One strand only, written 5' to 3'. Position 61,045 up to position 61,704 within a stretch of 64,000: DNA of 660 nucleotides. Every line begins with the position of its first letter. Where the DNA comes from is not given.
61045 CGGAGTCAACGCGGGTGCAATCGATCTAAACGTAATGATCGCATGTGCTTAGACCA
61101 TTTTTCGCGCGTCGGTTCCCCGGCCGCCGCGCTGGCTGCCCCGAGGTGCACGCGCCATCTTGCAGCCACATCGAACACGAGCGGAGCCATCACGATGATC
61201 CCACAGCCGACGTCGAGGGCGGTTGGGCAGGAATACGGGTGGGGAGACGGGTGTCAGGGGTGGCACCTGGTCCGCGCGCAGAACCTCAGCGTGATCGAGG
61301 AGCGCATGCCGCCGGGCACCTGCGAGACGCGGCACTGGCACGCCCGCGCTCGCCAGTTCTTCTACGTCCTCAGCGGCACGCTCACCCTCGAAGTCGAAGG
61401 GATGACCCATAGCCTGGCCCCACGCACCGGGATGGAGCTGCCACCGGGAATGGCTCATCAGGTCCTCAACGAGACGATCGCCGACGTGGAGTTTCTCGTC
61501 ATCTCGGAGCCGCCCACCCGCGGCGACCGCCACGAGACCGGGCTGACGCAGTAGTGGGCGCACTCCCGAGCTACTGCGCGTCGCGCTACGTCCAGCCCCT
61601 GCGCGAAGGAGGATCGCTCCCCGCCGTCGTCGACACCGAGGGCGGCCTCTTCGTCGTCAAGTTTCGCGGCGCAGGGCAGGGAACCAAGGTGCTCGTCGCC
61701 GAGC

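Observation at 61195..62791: Translationally coupled cupin / HipA-like kinase / DUF3037-like trio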

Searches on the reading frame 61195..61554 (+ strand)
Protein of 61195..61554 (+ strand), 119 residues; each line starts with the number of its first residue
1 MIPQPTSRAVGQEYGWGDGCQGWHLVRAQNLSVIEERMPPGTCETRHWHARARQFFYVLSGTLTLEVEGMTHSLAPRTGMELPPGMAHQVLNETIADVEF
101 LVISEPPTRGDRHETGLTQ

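Call 3: search_protein_families(library=pfam, proteins=[window:61195-61554:+], max_evalue=1)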
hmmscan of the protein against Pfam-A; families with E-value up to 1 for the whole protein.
window:61195-61554:+ (119 aa): 6 families
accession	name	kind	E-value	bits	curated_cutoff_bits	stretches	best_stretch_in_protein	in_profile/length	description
PF07883.17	Cupin_2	-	6.1e-15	55.1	27.2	1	36-103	3-69/70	Cupin domain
PF02311.25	AraC_binding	-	0.0053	16.9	21.1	1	45-91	17-62/135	AraC-like ligand binding domain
PF00190.28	Cupin_1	-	0.0081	16.2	22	1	31-65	33-67/151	Cupin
PF14667.12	Polysacc_synt_C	-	0.034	14.7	28.7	1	38-72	25-59/111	Polysaccharide biosynthesis C-terminal domain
PF05899.18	Cupin_3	-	0.055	13.6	23.5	1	47-86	20-60/74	EutQ-like cupin domain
PF11699.14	CENP-C_C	-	0.19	12.5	29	1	38-97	19-78/85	Mif2/CENP-C like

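Call 4: search_protein_families(library=ncbifam, proteins=[window:61195-61554:+], max_evalue=1)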
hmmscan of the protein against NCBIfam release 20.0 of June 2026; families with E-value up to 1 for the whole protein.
window:61195-61554:+ (119 aa): 7 families
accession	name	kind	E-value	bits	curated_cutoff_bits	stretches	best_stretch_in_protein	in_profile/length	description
NF008373.0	PRK11171.1-2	equivalog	4.9e-05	22.7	445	1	34-103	72-141/274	(S)-ureidoglycine aminohydrolase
NF008376.0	PRK11171.1-5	equivalog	8.4e-05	21.9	338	1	33-103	71-141/278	(S)-ureidoglycine aminohydrolase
TIGR03214.2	ura-cupin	equivalog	0.00045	19.8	200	1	38-105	54-123/249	(S)-ureidoglycine aminohydrolase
TIGR03404.1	bicupin_oxalic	subfamily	0.00046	19.4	254.2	1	12-103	48-142/367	bicupin, oxalate decarboxylase family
NF040771.1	AAH_UGLYAH2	exception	0.0011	18.3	350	1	34-101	67-134/267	bifunctional allantoicase/(S)-ureidoglycine aminohydrolase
TIGR02297.1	HpaA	equivalog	0.0065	15.8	274.65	1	45-104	37-96/287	4-hydroxyphenylacetate catabolism regulatory protein HpaA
NF007408.0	PRK09943.1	equivalog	0.074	12.6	211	1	29-94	105-170/185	HTH-type transcriptional regulator PuuR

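Call 5: search_protein_families(library=padloc, proteins=[window:61195-61554:+], max_evalue=1)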
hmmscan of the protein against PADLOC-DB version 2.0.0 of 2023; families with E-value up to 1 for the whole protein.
window:61195-61554:+ (119 aa): 0 families
